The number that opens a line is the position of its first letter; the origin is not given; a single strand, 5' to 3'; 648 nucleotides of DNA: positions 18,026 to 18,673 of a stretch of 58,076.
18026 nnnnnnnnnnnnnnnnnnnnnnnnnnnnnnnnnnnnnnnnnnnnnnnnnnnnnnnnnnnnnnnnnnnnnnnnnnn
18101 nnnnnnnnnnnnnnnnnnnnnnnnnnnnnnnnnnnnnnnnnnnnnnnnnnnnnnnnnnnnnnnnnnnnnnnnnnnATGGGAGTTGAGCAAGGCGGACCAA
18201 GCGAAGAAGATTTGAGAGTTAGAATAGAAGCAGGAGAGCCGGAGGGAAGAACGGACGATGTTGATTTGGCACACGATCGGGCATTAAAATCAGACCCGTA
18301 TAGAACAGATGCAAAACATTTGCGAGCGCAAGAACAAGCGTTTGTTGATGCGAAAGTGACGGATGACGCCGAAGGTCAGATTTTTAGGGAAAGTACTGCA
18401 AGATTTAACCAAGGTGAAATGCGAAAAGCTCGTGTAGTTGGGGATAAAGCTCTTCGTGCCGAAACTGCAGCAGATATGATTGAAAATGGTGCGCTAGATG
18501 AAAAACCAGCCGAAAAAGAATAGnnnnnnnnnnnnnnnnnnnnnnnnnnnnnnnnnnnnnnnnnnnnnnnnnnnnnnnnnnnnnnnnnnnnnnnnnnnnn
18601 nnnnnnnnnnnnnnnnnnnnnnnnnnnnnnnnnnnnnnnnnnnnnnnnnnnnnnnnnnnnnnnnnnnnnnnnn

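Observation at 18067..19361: Duplicated promoter whose -35/-10 spacer is an (ACT)n microsatellite (8 units = 17 nt, 10 units = 23 nt): candidate phase-variation switch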

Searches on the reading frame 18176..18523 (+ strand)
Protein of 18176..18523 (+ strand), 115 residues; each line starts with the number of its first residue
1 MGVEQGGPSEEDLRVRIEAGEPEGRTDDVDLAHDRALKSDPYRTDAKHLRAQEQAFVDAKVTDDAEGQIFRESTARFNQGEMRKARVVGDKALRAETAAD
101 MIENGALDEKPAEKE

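Call 9: search_protein_families(library=pfam, proteins=[window:18176-18523:+], max_evalue=0.1)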
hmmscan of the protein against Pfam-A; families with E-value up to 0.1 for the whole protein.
window:18176-18523:+ (115 aa): 1 family
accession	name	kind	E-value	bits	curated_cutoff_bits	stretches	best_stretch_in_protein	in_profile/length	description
PF15646.12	Tox-REase-2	-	0.055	14.1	27.6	1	19-92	10-73/129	Restriction endonuclease fold toxin 2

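Call 10: find_encoding_contigs(protein=window:18176-18523:+, flank=6000, max_places=10)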
Protein window:18176-18523:+ (115 aa): 3 contigs read that carry it; 1 place shown.
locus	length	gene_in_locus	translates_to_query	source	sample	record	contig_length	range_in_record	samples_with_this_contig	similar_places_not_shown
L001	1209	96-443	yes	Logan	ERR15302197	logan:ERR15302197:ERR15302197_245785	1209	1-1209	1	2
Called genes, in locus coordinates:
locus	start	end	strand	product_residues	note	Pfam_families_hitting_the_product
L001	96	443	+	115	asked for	-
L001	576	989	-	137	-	-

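Call 15: find_homologous_proteins(query=window:18176-18523:+, max_evalue=0.01)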
Query window:18176-18523:+ (115 aa): 2 proteins with E <= 0.01 among 14 candidates.
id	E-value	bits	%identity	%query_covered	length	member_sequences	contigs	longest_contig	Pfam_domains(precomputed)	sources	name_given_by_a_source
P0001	7.3e-66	237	100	100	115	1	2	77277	-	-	-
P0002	1.2e-6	47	38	99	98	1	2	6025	-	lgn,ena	-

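Call 25: find_encoding_contigs(protein=P0002, flank=6000, max_places=10)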
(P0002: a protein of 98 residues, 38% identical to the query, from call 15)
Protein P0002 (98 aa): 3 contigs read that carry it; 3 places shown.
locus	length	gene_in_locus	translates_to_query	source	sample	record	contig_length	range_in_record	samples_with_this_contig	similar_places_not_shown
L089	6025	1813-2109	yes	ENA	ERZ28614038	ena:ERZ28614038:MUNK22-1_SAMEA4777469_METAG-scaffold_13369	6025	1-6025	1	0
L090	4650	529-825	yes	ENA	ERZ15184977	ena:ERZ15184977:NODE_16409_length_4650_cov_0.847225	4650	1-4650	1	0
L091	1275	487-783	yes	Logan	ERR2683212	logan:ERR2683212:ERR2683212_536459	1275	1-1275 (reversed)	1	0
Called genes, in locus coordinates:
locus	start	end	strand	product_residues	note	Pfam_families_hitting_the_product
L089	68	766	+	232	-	-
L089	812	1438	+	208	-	PF00226:DnaJ, PF01556:DnaJ_C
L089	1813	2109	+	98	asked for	-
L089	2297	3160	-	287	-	PF01795:Methyltransf_5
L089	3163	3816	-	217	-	PF04203:Sortase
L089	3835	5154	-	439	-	PF11999:Ice_binding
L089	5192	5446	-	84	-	-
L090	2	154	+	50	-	?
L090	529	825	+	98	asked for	-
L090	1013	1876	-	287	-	PF01795:Methyltransf_5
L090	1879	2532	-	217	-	PF04203:Sortase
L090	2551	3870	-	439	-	PF11999:Ice_binding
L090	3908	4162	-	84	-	-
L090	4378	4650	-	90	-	?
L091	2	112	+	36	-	?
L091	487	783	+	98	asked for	-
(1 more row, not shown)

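Call 33: find_homologous_proteins(query=A1, max_evalue=0.01)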
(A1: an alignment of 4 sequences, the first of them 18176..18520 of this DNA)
Query A1 (4 sequences) (115 aa, profile of the alignment): 10 proteins with E <= 0.01 among 1888 candidates.
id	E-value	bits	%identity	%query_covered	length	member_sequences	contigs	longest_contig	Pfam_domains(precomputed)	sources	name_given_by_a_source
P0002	2.2e-35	139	38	99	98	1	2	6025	-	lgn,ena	-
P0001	2.9e-32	129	100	100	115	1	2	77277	-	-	-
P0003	3.0e-31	126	49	56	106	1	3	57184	-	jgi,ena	-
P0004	2.2e-25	107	58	47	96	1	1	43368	-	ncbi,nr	ncbi:MAG: hypothetical protein NTW79_00660 [Candidatus Berkelbacteria bacterium]|nr:hypothetical pro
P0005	1.5e-22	98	48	29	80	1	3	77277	-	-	-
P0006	2.6e-20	91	52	29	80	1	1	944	-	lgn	-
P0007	7.9e-13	67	61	37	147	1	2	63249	-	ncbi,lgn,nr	ncbi:MAG: hypothetical protein NTY30_03645 [Candidatus Berkelbacteria bacterium]|nr:hypothetical pro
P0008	1.5e-12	66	62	50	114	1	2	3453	-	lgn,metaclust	metaclust:\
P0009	3.2e-10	58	67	29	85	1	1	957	-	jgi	jgi:chromosome segregation ATPase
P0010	1.3e-9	56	51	41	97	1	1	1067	-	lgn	-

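Call 34: find_encoding_contigs(protein=P0003, flank=3000, max_places=10)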
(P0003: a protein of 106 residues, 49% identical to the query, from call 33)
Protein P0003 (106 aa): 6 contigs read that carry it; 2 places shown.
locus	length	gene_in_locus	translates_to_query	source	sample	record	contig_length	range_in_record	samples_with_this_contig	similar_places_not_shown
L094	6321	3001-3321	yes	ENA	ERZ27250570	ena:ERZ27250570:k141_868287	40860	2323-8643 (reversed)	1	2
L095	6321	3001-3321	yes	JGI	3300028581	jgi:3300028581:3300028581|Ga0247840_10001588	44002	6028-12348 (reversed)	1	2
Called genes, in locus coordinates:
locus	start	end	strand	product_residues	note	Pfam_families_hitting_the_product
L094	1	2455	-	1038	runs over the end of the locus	-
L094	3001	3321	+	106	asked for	-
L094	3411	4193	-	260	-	PF13814:Replic_Relax (weak)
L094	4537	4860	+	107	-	-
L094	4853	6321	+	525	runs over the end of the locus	PF00239:Resolvase, PF07508:Recombinase, PF13408:Zn_ribbon_recom (faint)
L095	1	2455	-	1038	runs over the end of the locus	-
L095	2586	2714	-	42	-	-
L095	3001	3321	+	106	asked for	-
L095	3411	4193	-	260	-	PF13814:Replic_Relax (weak)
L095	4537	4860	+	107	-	-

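Call 35: find_encoding_contigs(protein=P0004, flank=3000, max_places=10)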
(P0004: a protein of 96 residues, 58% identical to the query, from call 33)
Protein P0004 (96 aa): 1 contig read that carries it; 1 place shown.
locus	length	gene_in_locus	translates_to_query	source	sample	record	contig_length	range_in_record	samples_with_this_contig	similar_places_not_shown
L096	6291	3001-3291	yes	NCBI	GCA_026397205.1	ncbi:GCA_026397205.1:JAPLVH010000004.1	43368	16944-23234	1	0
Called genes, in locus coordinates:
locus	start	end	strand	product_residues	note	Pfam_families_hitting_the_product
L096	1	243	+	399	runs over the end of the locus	PF00579:tRNA-synt_1b, PF22421:SYY_C-terminal, PF01479:S4 (weak)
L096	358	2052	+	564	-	PF03485:Arg_tRNA_synt_N, PF00750:tRNA-synt_1d, PF05746:DALR_1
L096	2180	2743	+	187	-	PF20803:PaaX_M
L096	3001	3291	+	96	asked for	-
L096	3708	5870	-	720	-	-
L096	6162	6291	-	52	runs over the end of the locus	PF00830:Ribosomal_L28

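Call 36: find_encoding_contigs(protein=P0007, flank=3000, max_places=10)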
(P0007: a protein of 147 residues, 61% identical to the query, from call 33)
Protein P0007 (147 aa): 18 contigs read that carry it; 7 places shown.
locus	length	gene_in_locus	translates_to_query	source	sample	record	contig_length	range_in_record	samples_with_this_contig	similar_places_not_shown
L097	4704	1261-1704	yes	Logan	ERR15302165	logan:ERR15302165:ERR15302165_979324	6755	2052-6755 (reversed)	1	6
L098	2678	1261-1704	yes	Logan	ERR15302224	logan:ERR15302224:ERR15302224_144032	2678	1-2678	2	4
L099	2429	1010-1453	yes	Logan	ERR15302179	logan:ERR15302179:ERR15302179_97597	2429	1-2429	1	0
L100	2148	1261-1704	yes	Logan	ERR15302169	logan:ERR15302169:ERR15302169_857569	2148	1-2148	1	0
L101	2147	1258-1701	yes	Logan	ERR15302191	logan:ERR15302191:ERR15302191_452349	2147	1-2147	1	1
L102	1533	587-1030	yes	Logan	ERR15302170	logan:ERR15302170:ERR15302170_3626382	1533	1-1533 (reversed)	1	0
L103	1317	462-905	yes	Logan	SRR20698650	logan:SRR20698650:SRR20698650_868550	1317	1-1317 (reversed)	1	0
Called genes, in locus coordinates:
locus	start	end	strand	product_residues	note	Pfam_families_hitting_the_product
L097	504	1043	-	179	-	PF20803:PaaX_M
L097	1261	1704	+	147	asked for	-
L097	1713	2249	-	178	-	-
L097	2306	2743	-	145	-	-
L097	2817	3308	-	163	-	-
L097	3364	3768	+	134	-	-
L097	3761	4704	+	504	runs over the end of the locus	-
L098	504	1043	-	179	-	PF20803:PaaX_M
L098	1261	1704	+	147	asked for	-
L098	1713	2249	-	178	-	-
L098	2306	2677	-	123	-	?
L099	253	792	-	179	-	PF20803:PaaX_M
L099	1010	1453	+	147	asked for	-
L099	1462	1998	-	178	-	-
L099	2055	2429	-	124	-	?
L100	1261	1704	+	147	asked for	-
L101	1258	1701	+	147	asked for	-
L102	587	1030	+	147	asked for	-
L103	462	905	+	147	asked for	-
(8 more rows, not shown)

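Call 37: find_encoding_contigs(protein=P0008, flank=3000, max_places=10)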
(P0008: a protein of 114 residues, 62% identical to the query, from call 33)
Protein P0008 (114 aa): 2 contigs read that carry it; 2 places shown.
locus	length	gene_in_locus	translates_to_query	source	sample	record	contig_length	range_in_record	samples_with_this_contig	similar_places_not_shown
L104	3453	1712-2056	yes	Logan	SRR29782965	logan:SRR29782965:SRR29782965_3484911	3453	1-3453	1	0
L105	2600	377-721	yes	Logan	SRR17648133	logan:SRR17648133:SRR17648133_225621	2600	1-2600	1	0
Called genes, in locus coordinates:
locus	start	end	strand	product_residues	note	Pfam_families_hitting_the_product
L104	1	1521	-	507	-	?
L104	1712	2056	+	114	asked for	-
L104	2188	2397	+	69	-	-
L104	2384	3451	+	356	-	?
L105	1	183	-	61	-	?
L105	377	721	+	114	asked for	-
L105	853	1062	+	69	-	-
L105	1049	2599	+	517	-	?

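Call 40: find_encoding_contigs(protein=P0010, flank=3000, max_places=10)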
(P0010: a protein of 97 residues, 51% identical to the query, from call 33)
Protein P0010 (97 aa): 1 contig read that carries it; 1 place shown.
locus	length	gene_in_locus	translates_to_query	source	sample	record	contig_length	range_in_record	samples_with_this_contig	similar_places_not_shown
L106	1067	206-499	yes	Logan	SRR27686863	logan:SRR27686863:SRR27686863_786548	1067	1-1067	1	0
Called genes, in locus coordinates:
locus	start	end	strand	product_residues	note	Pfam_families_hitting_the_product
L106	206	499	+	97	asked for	-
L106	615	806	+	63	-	-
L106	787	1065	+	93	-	?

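Call 41: find_encoding_contigs(protein=P0009, flank=3000, max_places=10)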
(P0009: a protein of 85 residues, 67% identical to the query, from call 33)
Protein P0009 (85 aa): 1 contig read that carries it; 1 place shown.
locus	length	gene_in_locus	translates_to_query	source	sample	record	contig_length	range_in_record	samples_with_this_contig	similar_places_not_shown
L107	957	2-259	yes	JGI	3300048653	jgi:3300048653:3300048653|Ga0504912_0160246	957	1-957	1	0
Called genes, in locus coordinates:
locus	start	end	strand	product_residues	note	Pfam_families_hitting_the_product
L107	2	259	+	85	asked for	?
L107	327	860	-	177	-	-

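Call 42: find_encoding_contigs(protein=P0006, flank=3000, max_places=10)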
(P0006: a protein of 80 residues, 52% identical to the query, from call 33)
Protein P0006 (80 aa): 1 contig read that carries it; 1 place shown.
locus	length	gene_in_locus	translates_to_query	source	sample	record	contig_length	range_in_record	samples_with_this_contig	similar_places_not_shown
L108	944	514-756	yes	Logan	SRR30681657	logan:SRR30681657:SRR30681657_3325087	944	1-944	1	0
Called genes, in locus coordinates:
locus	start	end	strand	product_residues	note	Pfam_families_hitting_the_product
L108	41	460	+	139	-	-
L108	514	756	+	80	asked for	-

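Call 56: search_protein_families(library=phrogs, proteins=[window:18176-18523:+, P0002, P0003, P0004, P0007, P0008, P0010], max_evalue=0.01)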
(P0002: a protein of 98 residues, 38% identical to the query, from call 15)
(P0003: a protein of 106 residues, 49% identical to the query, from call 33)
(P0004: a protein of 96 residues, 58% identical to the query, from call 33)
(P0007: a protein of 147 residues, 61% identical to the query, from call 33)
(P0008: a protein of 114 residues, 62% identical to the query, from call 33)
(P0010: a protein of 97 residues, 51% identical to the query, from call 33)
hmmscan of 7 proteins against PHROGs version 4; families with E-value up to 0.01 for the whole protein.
window:18176-18523:+ (115 aa): 0 families

P0002 (98 aa): 0 families

P0003 (106 aa): 0 families

P0004 (96 aa): 0 families

P0007 (147 aa): 0 families

P0008 (114 aa): 0 families

P0010 (97 aa): 0 families

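Call 57: search_protein_families(library=padloc, proteins=[window:18176-18523:+, P0002, P0003, P0004, P0007, P0008, P0010], max_evalue=0.01)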
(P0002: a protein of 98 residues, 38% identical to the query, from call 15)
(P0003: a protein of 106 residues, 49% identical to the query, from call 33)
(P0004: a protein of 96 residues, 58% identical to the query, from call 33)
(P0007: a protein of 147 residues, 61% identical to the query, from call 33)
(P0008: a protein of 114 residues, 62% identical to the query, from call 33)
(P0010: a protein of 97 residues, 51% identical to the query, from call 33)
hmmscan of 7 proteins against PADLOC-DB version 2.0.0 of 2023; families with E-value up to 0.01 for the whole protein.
window:18176-18523:+ (115 aa): 0 families

P0002 (98 aa): 0 families

P0003 (106 aa): 0 families

P0004 (96 aa): 0 families

P0007 (147 aa): 0 families

P0008 (114 aa): 0 families

P0010 (97 aa): 0 families

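Call 69: search_protein_representatives(alignment_id=A2)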
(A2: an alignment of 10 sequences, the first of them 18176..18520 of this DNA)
Query: 10 sequences, 102 profile positions. Proteins with E-value up to 0.001 (for the whole library): 23; up to 1e-10: 13; up to 1e-30: 0. The best 23 are listed.
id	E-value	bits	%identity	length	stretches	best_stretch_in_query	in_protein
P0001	1.5e-28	115.9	-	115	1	1-101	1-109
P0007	3.5e-28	114.7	-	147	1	1-101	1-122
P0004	1.5e-25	106.2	-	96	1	1-102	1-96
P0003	8.1e-25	103.9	-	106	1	1-100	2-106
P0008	1.7e-22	96.4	-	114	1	1-100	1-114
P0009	9.9e-22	94.0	-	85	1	1-82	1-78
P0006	6.5e-20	88.1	-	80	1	1-69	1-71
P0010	1.1e-18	84.1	-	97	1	1-81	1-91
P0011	9.2e-15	71.6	-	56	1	1-47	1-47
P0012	1.1e-13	68.1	-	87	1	1-71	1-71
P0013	1.5e-12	64.4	-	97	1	1-85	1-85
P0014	2.2e-12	64.0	-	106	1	1-90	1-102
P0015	1.3e-11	61.5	-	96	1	1-92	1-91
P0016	2.0e-10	57.7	-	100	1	1-73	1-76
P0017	9.8e-09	52.2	-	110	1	1-91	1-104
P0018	1.1e-07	48.8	-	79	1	1-59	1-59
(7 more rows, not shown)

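Call 70: find_related_loci(query=A2, collection=viral_contigs, flank=3000)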
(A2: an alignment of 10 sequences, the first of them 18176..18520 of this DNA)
Query A2 (115 aa) in viral_contigs; peptide patterns used: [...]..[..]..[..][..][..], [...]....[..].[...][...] (x = any residue, [..] = any of these).
44 stretches matched a pattern, but none encodes a relative of the query by tblastn (E <= 1e-3).

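Call 71: predict_structure(alignment_id=A2)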
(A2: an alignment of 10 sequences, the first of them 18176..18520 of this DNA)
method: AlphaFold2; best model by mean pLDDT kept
length: 115 residues; sequences in the alignment: 10
mean_pLDDT: 68.1   pTM: 0.41
mean pLDDT of the five models: 68.1, 65.0, 65.0, 63.1, 60.8
residues with pLDDT >= 90: 0; 70-90: 57; 50-70: 47; < 50: 11
segments of 3 or more residues with pLDDT < 50: 17-19, 109-111, 113-115
pLDDT, mean of each block of 10 residues (from residue 1): 55 53 61 80 84 78 58 64 81 82 65 46
secondary structure, 60 per line:
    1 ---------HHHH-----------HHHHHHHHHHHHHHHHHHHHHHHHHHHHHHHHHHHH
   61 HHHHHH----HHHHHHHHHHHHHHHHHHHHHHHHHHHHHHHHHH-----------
elements in order: H10-13 H25-66 H71-104

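Call 73: fold_search(model_id=the predicted structure, library=pdb)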
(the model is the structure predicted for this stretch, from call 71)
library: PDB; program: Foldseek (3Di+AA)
matches with E <= 10: 153; with E <= 0.001: 0
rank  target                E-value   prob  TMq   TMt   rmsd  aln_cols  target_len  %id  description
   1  2vs0_B                3.2e-01  0.99  0.54  0.70   3.2        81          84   16  Structural analysis of homodimeric staphylococcal aureus virulence factor EsxA (released 2008-08-26)
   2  2vrz_B                4.0e-01  0.99  0.54  0.70   2.7        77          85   16  Structural analysis of homodimeric staphylococcal aureus EsxA (released 2008-08-26)
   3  2vs0_A                4.5e-01  0.98  0.51  0.68   3.2        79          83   19  Structural analysis of homodimeric staphylococcal aureus virulence factor EsxA (released 2008-08-26)
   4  3gvm_A                7.3e-01  0.38  0.30  0.34   5.8        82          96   16  Structure of the homodimeric WXG-100 family protein from Streptococcus agalactiae (released 2010-09-08)
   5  3gvm_B                8.3e-01  0.35  0.29  0.34   5.9        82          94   16  Structure of the homodimeric WXG-100 family protein from Streptococcus agalactiae (released 2010-09-08)
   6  3gvm_C                9.3e-01  0.33  0.30  0.34   5.8        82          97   16  Structure of the homodimeric WXG-100 family protein from Streptococcus agalactiae (released 2010-09-08)
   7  3o9o_A                1.1e+00  0.28  0.29  0.35   5.9        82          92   16  Crystal Structure of GBS1074, an Esat-6 homologue from Group B Streptococcus (released 2010-11-10)
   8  3gwk_C                1.3e+00  0.23  0.29  0.33   6.3        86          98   15  Structure of the homodimeric WXG-100 family protein from Streptococcus agalactiae (released 2010-09-08)
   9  9ftl_A                1.5e+00  0.30  0.34  0.26   5.8        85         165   15  Asgard ESCRT-IIIB filament structure (released 2025-04-16)
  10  4j7j_A                1.7e+00  0.28  0.33  0.40   5.3        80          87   14  The crystal structure of a secreted protein EsxB (Mutant G53A) from Bacillus anthracis str. Sterne (released 2013-03-06)
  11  4j41_A                1.9e+00  0.25  0.31  0.39   5.2        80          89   14  The crystal structure of a secreted protein EsxB (Mutant P67A) from Bacillus anthracis str. Sterne (released 2013-02-20)
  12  9ls0_B                2.0e+00  0.51  0.43  0.23   6.3        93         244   14  Straight and symmetrical filament of the spirochete periplasmic flagella of Leptospira biflexa deleted fcpB strain (released 2025-12-24)
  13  4j11_B                2.2e+00  0.23  0.29  0.36   5.6        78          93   12  The crystal structure of a secreted protein ESXB (wild-type, in P21 space group) from Bacillus anthracis str. sterne (released 2013-02-13)
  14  4j7k_B                2.2e+00  0.23  0.29  0.36   5.6        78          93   12  The crystal structure of a secreted protein EsxB (Mutant E54Q) from Bacillus anthracis str. Sterne (released 2013-03-06)
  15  5zhy_F                2.2e+00  0.21  0.30  0.37   5.8        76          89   10  Structural characterization of the HCoV-229E fusion core (released 2018-06-06)
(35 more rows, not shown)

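Call 74: search_protein_families(library=pfam, proteins=[L105:1049-2599:+, L105:853-1062:+, L104:1-1521:-, L096:2180-2743:+, L096:3708-5870:-, L097:504-1043:-, L097:1713-2249:-, L106:615-806:+], max_evalue=0.001)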
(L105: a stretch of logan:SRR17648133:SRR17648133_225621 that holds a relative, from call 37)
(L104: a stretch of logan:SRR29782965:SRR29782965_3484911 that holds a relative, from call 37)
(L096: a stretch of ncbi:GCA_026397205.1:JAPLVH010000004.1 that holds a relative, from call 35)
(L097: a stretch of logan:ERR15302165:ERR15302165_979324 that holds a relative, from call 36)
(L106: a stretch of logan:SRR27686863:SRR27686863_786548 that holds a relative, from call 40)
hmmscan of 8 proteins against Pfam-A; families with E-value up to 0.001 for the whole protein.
L105:1049-2599:+ (517 aa): 3 families
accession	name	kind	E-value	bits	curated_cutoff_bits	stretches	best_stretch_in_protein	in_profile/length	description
PF00239.26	Resolvase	-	7.4e-25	88.2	23.3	1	14-162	1-144/145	Resolvase, N terminal domain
PF13408.12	Zn_ribbon_recom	-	2.9e-06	28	25.3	1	293-343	1-51/58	Recombinase zinc beta ribbon domain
PF07508.19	Recombinase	-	0.00036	21.2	21.1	0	230-277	41-99/102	Recombinase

L105:853-1062:+ (69 aa): 0 families

L104:1-1521:- (507 aa): 3 families
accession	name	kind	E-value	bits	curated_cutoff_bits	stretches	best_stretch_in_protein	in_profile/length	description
PF01935.23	DUF87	-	4.5e-06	27.3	23.2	1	415-476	4-66/220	Helicase HerA, central domain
PF10412.15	TrwB_AAD_bind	-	7e-06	25.6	20.5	1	428-498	9-73/387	Type IV secretion-system coupling protein DNA-binding domain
PF25199.1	nSTAND_NTPase5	-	0.00097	19.4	34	0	430-481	37-89/145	Novel STAND NTPase 5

L096:2180-2743:+ (187 aa): 2 families
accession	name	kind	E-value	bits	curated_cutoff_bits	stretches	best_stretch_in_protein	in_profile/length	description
PF20803.2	PaaX_M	-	1.2e-19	70.7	24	1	96-169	2-75/83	PaaX protein central Cas2-like domain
PF22665.2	DUF6293_C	-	7.9e-05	23.5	27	1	59-86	68-95/101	DUF6293 C-terminal winged helix domain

L096:3708-5870:- (720 aa): 0 families

L097:504-1043:- (179 aa): 1 family
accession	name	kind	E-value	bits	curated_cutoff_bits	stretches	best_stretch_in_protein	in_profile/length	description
PF20803.2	PaaX_M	-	3.2e-14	53.2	24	1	94-165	4-75/83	PaaX protein central Cas2-like domain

L097:1713-2249:- (178 aa): 0 families

L106:615-806:+ (63 aa): 0 families

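Call 78: find_homologous_proteins(query=A3, max_evalue=0.001)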
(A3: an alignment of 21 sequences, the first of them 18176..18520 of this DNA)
Query A3 (21 sequences) (115 aa, profile of the alignment): 11 proteins with E <= 0.001 among 3459 candidates.
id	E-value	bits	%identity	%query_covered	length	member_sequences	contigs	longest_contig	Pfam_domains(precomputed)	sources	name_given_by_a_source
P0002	1.7e-19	88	38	99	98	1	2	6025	-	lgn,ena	-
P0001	6.3e-19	86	100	100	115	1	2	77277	-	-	-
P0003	1.2e-18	85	49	56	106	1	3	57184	-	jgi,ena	-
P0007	1.8e-17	82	61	37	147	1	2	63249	-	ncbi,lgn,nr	ncbi:MAG: hypothetical protein NTY30_03645 [Candidatus Berkelbacteria bacterium]|nr:hypothetical pro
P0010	1.9e-17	82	51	41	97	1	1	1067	-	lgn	-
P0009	2.9e-16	78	67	29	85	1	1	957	-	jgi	jgi:chromosome segregation ATPase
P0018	3.5e-16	78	64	29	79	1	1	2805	-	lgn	-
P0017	1.0e-14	73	51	44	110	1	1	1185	-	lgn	-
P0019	1.3e-14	73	35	75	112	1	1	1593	-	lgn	-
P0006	2.6e-14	72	52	29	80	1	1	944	-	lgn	-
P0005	4.1e-13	68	48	29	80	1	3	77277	-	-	-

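Call 79: find_encoding_contigs(protein=P0018, flank=3000, max_places=10)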
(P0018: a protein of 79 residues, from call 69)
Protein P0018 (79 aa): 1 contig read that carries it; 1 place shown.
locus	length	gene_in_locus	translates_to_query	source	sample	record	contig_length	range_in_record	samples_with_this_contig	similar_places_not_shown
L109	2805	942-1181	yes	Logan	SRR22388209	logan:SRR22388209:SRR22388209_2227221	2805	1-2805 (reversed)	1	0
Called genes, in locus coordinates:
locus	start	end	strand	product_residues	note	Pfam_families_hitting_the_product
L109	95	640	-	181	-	PF20803:PaaX_M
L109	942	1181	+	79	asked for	-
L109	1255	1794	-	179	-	-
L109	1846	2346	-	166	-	-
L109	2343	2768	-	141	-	-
